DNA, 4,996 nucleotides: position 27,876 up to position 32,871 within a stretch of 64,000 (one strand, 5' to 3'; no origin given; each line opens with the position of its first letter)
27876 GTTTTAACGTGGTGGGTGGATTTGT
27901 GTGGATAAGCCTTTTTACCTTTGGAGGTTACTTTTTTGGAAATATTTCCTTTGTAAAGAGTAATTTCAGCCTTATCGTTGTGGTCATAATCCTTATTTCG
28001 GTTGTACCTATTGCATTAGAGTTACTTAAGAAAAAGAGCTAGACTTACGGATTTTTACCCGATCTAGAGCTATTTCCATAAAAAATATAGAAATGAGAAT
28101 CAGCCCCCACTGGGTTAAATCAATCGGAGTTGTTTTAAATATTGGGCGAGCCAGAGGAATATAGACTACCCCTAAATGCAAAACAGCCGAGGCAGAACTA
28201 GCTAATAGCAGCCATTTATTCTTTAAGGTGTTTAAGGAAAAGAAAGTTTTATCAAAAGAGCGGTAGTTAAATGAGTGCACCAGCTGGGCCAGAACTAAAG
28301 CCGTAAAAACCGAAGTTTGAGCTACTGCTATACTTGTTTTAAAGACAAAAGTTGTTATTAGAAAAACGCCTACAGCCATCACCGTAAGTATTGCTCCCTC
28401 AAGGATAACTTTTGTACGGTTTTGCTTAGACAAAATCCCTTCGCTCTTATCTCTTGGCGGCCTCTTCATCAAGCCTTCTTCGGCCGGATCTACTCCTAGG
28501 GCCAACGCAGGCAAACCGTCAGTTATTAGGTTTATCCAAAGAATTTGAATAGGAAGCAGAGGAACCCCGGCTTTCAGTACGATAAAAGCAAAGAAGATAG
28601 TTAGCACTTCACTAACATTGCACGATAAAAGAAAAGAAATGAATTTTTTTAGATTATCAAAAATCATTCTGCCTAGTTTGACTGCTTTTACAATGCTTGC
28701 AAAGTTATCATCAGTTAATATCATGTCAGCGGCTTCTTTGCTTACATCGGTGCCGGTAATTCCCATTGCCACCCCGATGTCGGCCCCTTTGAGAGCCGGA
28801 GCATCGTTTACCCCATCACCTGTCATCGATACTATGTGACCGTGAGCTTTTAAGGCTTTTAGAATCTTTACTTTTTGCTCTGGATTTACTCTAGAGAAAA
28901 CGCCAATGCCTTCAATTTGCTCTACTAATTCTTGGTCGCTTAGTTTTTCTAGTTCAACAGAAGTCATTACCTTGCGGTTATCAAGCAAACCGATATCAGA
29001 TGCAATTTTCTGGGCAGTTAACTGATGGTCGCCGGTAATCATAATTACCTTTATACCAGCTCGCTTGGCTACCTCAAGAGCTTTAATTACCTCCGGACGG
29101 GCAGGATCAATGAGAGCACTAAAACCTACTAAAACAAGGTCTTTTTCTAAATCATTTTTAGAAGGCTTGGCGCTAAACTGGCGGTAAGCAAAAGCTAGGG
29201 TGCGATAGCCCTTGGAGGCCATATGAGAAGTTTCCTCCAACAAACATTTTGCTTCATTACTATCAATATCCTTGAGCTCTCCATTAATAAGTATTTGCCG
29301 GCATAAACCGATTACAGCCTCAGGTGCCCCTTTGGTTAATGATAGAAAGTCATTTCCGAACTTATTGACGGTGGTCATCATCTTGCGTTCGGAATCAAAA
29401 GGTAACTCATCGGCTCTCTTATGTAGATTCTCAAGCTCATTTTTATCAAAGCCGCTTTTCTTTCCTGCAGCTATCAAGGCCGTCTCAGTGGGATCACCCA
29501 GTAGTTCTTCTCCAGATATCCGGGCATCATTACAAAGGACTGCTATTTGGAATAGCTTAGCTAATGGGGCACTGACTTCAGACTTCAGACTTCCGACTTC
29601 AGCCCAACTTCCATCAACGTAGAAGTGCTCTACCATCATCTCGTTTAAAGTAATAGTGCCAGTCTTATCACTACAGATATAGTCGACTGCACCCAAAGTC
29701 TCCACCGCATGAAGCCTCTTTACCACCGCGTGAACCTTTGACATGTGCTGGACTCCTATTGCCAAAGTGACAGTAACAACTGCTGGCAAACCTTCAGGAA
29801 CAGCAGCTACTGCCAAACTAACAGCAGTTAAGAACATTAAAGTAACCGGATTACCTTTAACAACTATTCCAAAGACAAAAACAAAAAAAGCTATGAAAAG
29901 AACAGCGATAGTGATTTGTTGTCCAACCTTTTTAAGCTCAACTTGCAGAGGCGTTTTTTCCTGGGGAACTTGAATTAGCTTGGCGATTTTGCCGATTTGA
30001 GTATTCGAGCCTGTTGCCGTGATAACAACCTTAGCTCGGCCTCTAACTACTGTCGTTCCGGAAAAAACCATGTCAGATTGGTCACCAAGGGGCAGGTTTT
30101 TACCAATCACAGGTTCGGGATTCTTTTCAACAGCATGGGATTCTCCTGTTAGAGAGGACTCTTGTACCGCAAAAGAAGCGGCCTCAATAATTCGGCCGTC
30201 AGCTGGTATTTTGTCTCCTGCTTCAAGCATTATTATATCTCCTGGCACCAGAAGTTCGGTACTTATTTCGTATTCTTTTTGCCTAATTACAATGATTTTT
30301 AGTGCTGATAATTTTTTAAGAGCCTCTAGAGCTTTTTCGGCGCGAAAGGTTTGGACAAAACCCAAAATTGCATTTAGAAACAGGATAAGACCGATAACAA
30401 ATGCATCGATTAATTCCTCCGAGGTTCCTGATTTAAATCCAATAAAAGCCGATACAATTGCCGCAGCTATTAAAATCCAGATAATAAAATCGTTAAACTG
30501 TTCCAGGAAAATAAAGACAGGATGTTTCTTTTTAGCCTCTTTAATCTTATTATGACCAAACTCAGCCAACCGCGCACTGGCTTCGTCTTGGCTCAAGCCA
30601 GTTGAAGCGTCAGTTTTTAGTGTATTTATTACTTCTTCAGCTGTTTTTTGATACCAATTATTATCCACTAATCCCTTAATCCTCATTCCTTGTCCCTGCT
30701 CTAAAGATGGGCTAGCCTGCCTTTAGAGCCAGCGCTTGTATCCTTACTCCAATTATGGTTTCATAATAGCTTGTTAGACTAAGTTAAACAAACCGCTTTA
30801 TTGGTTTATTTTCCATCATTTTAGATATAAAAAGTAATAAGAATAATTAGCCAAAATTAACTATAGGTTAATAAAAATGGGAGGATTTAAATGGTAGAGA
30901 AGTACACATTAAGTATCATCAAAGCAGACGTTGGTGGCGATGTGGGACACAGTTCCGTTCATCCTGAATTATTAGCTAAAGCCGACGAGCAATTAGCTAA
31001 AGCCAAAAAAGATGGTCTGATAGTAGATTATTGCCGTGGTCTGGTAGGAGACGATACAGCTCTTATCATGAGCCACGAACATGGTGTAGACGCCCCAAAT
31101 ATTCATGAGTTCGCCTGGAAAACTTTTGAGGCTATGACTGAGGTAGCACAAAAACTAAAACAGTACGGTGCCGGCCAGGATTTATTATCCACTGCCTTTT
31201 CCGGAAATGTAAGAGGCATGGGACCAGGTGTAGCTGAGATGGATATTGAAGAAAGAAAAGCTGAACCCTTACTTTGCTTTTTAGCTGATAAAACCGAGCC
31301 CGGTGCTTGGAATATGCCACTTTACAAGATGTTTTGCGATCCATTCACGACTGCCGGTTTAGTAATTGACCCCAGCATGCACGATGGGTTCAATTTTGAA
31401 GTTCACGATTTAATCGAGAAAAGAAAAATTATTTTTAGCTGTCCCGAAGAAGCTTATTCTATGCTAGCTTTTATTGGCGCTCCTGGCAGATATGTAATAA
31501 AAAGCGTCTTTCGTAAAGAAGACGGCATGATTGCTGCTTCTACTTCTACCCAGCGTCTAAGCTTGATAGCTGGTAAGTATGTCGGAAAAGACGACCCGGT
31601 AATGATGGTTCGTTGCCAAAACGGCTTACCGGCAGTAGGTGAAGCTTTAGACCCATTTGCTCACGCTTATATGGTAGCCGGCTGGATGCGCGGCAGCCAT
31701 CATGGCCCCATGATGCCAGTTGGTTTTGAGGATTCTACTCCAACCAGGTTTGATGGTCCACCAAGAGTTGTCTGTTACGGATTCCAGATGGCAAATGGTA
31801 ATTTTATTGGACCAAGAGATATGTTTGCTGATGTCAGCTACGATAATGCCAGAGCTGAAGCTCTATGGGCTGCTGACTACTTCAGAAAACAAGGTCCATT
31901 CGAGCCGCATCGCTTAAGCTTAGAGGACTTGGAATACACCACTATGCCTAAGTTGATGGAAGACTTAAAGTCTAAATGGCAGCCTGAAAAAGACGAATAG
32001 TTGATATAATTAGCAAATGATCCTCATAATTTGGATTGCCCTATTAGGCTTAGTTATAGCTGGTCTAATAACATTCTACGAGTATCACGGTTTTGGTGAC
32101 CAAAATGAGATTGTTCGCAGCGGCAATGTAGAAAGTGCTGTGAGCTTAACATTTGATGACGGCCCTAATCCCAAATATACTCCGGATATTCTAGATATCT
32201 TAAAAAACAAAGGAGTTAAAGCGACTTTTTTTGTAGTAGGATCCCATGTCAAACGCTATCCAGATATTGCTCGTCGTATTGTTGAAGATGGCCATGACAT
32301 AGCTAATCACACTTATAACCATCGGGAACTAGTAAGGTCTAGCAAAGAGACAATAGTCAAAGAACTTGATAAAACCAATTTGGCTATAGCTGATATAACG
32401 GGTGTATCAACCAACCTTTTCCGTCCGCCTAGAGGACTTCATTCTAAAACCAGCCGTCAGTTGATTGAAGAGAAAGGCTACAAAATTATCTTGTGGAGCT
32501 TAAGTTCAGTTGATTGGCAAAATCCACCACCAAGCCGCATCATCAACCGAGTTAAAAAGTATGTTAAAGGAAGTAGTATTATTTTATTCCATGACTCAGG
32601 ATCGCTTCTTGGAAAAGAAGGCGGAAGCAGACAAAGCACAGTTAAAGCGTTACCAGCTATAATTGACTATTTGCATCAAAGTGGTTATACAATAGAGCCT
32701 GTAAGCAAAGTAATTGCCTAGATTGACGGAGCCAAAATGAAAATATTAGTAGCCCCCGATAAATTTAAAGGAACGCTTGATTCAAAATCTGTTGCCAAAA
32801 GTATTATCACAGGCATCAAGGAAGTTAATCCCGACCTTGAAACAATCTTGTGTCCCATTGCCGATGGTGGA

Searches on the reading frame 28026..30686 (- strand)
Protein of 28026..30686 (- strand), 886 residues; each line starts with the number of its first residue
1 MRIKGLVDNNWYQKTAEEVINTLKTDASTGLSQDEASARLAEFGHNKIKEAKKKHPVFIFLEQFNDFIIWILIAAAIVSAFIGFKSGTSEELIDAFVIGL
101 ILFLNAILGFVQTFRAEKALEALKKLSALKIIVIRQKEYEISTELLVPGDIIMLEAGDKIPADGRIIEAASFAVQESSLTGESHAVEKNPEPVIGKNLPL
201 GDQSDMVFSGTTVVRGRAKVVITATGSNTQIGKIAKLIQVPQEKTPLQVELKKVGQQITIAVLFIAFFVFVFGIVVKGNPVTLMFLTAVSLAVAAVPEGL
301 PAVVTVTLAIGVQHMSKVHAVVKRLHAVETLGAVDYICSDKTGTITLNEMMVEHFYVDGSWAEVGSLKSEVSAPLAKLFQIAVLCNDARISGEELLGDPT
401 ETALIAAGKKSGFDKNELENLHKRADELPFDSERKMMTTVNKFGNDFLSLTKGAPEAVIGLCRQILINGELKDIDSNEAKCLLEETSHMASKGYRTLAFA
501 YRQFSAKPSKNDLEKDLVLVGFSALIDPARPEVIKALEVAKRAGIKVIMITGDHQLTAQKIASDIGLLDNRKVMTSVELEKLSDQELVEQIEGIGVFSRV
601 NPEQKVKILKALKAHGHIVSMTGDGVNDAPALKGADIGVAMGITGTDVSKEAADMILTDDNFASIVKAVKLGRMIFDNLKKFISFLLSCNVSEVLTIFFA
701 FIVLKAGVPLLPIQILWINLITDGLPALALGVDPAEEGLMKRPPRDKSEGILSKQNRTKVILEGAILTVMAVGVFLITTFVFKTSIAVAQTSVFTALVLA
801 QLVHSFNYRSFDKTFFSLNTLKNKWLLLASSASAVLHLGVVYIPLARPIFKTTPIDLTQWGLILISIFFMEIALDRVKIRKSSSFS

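Call 20: search_protein_families(library=pfam, proteins=[window:28026-30686:-], max_evalue=0.001)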
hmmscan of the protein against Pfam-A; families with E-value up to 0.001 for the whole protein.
window:28026-30686:- (886 aa): 7 families
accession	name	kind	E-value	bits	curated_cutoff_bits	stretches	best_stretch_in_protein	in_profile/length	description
PF00122.25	E1-E2_ATPase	-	7.9e-52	175.8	28.1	1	136-317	13-180/181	E1-E2 ATPase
PF00689.26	Cation_ATPase_C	-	1e-49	169.1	27.3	1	708-874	2-169/175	Cation transporting ATPase, C-terminus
PF00690.31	Cation_ATPase_N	-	1.5e-23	82.7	20.4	1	11-79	1-69/69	Cation transporter/ATPase, N-terminus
PF13246.12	Cation_ATPase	-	2e-20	73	21.7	1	383-465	1-91/91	Cation transport ATPase (P-type)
PF00702.32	Hydrolase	-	2.6e-19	70.8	26.4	1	335-636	2-191/191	haloacid dehalogenase-like hydrolase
PF12710.13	HAD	-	6e-06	27.3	27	1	523-633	78-189/189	haloacid dehalogenase-like hydrolase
PF08282.18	Hydrolase_3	-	4.3e-05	23.8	20.9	1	608-668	195-254/255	haloacid dehalogenase-like hydrolase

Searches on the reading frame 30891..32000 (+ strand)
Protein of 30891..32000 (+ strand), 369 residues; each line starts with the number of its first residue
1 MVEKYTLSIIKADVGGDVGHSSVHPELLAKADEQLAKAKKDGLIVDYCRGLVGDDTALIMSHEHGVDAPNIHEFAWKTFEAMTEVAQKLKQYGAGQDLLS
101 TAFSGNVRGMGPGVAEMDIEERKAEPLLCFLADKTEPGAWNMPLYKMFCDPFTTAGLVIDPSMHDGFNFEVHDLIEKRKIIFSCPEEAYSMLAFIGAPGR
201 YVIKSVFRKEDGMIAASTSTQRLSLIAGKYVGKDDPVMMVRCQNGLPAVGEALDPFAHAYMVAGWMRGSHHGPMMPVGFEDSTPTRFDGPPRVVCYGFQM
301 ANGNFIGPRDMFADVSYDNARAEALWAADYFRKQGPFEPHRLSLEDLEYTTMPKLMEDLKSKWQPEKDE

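Call 20: search_protein_families(library=pfam, proteins=[window:30891-32000:+], max_evalue=0.001)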
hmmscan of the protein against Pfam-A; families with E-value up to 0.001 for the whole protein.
window:30891-32000:+ (369 aa): 1 family
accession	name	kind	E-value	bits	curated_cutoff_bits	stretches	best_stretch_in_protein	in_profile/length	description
PF01950.21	FBPase_3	-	3.5e-173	576.3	25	1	4-364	1-361/361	Fructose-1,6-bisphosphatase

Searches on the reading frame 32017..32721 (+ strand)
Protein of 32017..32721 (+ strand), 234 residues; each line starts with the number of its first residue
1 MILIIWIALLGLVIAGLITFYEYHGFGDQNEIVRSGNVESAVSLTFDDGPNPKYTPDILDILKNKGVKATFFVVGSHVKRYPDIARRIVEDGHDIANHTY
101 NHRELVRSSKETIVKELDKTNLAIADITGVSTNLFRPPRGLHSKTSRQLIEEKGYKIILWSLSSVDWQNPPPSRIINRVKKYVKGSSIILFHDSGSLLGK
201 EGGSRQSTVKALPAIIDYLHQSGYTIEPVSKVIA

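Call 20: search_protein_families(library=pfam, proteins=[window:32017-32721:+], max_evalue=0.001)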
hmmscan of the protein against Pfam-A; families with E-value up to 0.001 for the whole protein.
window:32017-32721:+ (234 aa): 2 families
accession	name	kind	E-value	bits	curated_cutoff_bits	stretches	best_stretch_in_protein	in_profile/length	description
PF01522.26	Polysacc_deac_1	-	1e-41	142.2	23.1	1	39-157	6-123/124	Polysaccharide deacetylase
PF10096.14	DUF2334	-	0.00027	21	26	1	51-161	14-146/203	Uncharacterized protein conserved in bacteria (DUF2334)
